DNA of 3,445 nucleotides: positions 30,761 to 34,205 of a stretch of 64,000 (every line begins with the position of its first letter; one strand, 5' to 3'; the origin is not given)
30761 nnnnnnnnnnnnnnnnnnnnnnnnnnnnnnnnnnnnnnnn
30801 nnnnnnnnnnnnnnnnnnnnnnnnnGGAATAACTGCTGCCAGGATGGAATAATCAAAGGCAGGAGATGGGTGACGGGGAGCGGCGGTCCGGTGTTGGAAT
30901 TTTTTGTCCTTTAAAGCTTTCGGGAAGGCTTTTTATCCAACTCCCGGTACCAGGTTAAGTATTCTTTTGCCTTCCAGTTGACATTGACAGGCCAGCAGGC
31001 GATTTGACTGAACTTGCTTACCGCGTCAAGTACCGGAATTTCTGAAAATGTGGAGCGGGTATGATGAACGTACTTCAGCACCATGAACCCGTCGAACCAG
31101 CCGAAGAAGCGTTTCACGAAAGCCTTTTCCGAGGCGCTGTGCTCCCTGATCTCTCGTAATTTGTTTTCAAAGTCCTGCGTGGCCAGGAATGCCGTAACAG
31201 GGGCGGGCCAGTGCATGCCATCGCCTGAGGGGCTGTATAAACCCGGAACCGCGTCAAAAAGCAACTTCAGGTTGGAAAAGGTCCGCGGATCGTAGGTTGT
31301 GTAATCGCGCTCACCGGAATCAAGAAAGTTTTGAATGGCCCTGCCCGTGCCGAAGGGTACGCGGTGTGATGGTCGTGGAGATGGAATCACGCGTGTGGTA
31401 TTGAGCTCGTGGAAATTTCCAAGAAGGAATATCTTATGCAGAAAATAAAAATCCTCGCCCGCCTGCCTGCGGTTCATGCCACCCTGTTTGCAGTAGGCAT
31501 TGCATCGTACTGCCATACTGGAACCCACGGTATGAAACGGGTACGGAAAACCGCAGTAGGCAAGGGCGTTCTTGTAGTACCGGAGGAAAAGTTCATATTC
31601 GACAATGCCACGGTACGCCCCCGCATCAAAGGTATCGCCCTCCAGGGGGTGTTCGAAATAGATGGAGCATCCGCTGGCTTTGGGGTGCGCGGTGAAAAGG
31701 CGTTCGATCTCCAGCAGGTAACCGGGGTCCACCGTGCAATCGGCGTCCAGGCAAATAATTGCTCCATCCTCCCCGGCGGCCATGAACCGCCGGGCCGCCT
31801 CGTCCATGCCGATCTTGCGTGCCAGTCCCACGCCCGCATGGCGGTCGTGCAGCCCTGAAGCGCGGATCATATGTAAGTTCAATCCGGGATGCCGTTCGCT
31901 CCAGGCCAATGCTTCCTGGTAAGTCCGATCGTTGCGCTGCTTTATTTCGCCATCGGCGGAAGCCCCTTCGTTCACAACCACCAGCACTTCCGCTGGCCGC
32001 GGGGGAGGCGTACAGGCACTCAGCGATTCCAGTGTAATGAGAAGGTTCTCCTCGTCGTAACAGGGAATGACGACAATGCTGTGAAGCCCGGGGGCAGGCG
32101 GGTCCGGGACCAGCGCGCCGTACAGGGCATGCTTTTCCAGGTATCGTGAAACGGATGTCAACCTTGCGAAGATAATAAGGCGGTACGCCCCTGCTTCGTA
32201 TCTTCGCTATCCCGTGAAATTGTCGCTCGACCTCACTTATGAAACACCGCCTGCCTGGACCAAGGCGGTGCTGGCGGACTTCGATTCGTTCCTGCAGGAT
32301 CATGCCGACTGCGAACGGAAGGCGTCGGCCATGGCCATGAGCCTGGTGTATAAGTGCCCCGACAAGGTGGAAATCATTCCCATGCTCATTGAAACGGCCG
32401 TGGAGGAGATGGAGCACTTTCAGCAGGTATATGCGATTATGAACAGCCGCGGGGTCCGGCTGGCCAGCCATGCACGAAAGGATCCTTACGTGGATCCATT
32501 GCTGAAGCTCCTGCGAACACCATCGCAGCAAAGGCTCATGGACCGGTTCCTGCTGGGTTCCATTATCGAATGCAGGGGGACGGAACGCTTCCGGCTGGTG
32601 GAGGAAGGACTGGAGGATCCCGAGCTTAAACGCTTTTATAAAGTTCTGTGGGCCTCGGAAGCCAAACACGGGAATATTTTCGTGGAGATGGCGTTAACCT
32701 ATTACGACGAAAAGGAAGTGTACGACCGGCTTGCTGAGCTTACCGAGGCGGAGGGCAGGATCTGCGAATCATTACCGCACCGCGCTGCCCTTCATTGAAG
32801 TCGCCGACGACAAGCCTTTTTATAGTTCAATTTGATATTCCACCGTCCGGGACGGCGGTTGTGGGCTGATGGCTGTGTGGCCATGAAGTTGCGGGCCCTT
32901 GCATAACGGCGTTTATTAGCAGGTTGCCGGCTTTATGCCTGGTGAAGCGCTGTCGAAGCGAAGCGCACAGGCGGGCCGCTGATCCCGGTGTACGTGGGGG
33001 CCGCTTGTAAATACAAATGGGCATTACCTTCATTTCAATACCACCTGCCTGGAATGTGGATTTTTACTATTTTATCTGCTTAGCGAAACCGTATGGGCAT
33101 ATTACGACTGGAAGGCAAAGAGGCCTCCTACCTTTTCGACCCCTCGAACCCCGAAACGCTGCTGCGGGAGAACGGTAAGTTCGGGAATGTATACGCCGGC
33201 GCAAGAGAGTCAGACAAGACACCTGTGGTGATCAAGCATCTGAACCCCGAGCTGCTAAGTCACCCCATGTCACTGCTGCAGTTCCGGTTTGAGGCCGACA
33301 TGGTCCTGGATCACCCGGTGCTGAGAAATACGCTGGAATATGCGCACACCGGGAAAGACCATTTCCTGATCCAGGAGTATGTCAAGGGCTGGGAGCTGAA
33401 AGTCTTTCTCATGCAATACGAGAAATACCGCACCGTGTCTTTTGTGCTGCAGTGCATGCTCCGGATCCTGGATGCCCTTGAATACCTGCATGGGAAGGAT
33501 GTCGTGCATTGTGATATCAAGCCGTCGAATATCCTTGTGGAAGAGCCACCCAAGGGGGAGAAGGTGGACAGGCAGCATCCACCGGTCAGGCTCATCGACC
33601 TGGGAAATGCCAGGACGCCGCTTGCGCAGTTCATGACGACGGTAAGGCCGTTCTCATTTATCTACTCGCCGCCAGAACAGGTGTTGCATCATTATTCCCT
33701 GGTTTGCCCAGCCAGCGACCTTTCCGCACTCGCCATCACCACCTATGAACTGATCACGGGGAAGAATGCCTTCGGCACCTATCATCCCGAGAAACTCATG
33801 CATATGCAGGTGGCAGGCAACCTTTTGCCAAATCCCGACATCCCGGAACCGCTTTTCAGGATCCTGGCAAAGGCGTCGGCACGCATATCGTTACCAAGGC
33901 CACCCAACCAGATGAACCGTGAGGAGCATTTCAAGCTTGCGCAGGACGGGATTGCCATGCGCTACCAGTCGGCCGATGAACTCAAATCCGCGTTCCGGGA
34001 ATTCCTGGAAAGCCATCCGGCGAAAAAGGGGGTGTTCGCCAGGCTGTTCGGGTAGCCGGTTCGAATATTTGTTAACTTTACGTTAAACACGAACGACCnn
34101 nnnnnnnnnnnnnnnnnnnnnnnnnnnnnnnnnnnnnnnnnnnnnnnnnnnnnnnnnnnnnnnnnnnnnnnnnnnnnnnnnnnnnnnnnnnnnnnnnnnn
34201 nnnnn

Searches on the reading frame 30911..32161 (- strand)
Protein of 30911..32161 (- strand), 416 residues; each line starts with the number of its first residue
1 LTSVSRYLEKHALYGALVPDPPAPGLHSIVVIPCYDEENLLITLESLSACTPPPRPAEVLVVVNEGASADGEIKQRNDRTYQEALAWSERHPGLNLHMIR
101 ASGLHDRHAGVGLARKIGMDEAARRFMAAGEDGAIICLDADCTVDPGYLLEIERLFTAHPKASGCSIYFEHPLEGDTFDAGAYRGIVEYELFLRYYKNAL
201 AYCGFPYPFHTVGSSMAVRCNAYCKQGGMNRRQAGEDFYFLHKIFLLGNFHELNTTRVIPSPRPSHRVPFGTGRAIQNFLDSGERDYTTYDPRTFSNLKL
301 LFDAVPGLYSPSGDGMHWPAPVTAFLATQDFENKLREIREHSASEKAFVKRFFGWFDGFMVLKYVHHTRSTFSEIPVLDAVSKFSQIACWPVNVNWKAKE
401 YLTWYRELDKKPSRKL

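Call 13: search_protein_families(library=pfam, proteins=[window:30911-32161:-], max_evalue=0.001)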
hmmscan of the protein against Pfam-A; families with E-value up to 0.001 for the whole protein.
window:30911-32161:- (416 aa): 3 families
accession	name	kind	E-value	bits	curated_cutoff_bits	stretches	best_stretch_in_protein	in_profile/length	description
PF13632.12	Glyco_trans_2_3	-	5.8e-07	30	27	1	135-271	2-128/198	Glycosyl transferase family group 2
PF00535.33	Glycos_transf_2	-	8.6e-06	26.2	23.3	1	30-168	2-116/168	Glycosyl transferase family 2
PF13641.12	Glyco_tranf_2_3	-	0.00073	20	27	0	29-161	4-115/230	Glycosyltransferase like family 2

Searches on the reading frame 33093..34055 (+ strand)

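Call 13: search_protein_families(library=pfam, proteins=[window:33093-34055:+], max_evalue=0.001)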
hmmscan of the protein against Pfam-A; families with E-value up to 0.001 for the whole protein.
window:33093-34055:+ (320 aa): 3 families
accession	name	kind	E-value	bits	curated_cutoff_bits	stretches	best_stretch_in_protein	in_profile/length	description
PF00069.31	Pkinase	-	6.7e-27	95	31.7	1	27-240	9-210/263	Protein kinase domain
PF07714.23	PK_Tyr_Ser-Thr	-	5.7e-22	78.7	23.1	1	27-270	9-249/258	Protein tyrosine and serine/threonine kinase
PF03109.22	ABC1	-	0.00012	21.8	22.9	1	85-174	138-215/244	ABC1 atypical kinase-like domain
